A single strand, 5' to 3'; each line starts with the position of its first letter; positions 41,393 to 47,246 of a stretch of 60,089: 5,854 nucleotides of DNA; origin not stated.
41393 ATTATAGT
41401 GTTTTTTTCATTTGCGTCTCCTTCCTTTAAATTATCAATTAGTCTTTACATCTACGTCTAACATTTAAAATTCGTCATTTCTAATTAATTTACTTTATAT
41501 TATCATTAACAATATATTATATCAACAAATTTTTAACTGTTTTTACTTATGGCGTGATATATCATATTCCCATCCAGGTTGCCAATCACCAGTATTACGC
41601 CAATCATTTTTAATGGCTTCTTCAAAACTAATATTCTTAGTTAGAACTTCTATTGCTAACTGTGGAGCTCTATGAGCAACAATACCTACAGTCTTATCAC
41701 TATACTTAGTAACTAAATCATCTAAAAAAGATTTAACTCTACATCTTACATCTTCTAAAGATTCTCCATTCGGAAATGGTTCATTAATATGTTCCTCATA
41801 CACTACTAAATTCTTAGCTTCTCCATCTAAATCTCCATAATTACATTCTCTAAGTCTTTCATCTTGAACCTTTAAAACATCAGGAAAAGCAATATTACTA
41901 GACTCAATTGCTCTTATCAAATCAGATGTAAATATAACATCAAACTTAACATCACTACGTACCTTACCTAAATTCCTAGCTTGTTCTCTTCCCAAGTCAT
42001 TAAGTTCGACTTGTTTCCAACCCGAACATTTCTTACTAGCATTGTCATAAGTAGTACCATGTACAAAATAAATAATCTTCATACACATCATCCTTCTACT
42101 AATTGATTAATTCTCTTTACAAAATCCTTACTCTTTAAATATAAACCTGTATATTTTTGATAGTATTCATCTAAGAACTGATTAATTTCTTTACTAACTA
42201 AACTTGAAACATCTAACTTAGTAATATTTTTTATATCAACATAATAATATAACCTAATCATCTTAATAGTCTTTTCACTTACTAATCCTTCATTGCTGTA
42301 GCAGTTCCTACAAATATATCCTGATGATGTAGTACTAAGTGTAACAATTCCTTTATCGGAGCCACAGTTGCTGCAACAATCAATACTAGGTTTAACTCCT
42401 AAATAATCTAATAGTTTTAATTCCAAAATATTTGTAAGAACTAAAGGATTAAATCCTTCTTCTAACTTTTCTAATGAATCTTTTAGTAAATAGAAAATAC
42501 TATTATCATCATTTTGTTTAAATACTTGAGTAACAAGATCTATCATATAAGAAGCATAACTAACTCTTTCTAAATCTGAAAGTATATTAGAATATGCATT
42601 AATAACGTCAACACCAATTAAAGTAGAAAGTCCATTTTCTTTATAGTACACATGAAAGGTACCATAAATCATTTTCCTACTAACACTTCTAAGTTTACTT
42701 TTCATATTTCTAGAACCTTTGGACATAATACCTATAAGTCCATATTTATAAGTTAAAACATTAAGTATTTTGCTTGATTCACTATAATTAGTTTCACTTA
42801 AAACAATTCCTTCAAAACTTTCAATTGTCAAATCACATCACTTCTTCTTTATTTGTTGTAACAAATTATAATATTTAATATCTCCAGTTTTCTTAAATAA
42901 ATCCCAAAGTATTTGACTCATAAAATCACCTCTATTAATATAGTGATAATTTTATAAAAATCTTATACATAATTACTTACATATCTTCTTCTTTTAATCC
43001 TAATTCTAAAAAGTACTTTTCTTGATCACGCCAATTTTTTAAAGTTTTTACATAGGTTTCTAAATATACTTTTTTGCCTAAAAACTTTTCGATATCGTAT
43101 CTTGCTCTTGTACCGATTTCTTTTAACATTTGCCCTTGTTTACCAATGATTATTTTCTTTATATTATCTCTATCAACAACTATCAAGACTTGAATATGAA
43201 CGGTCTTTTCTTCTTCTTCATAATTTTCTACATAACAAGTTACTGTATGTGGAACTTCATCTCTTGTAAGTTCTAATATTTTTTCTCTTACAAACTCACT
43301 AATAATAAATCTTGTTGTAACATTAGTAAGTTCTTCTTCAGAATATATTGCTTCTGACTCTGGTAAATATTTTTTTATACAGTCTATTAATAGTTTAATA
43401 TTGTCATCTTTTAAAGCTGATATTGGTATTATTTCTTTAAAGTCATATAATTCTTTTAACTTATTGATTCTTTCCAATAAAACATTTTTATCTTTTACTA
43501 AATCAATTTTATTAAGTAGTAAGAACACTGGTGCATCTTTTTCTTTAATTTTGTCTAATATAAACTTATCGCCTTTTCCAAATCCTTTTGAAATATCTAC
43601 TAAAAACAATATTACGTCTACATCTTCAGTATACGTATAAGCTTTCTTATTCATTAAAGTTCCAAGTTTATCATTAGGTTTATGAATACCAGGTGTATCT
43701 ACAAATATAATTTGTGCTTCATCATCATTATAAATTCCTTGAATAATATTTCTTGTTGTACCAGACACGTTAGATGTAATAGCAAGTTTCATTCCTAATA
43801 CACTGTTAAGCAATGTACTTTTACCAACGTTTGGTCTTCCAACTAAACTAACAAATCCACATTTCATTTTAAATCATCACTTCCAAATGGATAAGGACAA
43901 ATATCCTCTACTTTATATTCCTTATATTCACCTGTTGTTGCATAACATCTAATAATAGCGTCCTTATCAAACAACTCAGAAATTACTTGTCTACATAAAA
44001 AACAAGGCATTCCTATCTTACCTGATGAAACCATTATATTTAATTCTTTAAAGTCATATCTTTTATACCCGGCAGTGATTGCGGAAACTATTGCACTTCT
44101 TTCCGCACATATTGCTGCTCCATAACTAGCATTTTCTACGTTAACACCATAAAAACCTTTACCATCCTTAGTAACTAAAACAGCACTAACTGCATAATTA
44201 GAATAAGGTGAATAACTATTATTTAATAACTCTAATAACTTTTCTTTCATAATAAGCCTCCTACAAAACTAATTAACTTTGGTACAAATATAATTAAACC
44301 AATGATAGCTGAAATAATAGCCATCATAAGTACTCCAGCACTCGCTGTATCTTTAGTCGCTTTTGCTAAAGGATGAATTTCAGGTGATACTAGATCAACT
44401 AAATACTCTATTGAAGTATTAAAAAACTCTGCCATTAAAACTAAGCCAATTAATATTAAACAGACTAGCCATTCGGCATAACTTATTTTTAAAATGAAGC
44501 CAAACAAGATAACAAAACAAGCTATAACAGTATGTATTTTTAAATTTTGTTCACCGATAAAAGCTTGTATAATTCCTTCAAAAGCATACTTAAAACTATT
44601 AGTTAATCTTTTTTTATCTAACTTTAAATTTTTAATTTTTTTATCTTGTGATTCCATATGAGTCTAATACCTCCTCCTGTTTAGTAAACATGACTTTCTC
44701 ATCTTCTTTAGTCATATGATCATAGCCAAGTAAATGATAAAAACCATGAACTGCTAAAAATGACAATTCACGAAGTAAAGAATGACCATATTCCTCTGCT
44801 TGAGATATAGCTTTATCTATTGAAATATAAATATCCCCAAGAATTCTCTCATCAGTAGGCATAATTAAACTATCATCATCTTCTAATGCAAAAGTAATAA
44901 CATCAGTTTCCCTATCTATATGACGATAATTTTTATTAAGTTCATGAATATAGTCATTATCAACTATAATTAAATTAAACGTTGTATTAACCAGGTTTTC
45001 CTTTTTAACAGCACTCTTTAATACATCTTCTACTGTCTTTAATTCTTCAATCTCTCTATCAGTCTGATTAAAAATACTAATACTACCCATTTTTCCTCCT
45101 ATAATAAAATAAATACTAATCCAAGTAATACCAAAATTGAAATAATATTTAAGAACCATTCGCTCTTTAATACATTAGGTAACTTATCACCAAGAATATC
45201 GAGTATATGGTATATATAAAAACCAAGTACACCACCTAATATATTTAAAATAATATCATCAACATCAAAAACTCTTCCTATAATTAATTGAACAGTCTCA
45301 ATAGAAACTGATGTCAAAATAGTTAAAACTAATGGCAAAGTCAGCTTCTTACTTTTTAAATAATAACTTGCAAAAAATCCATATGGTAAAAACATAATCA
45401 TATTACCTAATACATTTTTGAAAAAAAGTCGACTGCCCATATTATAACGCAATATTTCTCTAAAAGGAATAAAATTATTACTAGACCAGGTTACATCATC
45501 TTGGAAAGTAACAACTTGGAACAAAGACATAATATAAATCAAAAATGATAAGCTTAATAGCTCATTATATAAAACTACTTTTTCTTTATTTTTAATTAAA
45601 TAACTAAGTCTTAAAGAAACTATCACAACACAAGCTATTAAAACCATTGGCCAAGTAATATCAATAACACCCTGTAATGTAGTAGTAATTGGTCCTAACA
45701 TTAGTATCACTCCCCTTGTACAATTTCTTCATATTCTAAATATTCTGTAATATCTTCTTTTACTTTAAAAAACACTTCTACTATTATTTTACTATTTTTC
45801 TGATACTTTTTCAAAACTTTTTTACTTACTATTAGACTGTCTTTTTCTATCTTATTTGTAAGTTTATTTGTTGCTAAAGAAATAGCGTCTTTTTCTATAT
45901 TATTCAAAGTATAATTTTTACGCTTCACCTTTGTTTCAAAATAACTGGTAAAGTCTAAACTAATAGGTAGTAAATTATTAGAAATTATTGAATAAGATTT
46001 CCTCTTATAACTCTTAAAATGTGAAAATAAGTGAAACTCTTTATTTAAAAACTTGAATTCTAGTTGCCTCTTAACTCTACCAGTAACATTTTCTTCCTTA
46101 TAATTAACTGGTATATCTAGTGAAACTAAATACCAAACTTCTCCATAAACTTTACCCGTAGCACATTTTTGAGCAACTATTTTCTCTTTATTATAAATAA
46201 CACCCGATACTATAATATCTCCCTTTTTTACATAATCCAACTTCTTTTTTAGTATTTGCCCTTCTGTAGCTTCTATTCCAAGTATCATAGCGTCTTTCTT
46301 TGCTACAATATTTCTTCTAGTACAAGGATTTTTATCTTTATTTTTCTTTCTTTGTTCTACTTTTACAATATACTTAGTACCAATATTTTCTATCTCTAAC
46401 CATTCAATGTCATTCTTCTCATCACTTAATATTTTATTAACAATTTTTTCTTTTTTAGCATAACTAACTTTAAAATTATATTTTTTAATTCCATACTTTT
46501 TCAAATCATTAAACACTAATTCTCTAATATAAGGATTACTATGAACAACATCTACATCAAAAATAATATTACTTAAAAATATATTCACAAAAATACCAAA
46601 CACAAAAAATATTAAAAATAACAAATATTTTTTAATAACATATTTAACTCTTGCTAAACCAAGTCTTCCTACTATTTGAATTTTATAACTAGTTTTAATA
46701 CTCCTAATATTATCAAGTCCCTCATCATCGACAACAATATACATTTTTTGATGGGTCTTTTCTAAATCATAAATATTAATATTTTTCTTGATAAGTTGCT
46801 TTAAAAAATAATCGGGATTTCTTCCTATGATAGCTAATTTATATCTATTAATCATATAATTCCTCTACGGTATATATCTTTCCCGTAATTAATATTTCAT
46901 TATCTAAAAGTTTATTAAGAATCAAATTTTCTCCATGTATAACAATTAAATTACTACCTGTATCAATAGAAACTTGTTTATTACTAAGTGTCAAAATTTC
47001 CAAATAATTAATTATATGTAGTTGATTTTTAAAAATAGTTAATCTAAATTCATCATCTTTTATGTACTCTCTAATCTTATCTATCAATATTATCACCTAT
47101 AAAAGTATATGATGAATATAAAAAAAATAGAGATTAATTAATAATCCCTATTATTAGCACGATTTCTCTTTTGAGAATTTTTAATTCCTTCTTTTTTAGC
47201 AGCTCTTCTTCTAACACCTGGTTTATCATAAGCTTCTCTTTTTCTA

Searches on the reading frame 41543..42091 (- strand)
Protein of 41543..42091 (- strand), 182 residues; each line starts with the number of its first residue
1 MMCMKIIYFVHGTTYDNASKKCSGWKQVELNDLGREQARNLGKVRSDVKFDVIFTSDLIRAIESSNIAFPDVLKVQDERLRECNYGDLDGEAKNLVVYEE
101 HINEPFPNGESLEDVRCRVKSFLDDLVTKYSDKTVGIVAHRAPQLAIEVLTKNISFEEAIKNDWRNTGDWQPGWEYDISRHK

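Call 102: search_protein_families(library=pfam, proteins=[window:41543-42091:-], max_evalue=0.0001)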
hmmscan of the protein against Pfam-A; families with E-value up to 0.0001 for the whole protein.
window:41543-42091:- (182 aa): 1 family
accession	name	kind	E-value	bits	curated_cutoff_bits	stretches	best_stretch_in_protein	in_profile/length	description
PF00300.27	His_Phos_1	-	6.1e-29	101.5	21.7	1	11-161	6-168/194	Histidine phosphatase superfamily (branch 1)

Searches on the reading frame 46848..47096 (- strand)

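Call 3: search_protein_families(library=pfam, proteins=[window:46848-47096:-], max_evalue=1)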
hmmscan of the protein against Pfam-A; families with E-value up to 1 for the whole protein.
window:46848-47096:- (82 aa): 2 families
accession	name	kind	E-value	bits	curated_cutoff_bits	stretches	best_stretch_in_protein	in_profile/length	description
PF07873.16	YabP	-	1.2e-09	38.2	27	1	24-78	9-63/64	YabP family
PF20324.3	DUF6619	-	0.014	16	27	1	25-74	24-73/102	Family of unknown function (DUF6619)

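Call 4: search_protein_families(library=ncbifam, proteins=[window:46848-47096:-], max_evalue=1)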
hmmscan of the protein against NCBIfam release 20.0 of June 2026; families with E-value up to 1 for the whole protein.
window:46848-47096:- (82 aa): 2 families
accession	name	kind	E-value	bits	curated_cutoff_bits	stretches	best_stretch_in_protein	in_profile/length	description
TIGR02856.1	spore_yqfC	equivalog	1.7e-07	31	77.8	1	23-78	27-82/85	sporulation protein YqfC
TIGR02892.1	spore_yabP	equivalog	0.0044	17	75.4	1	26-77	11-64/85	sporulation protein YabP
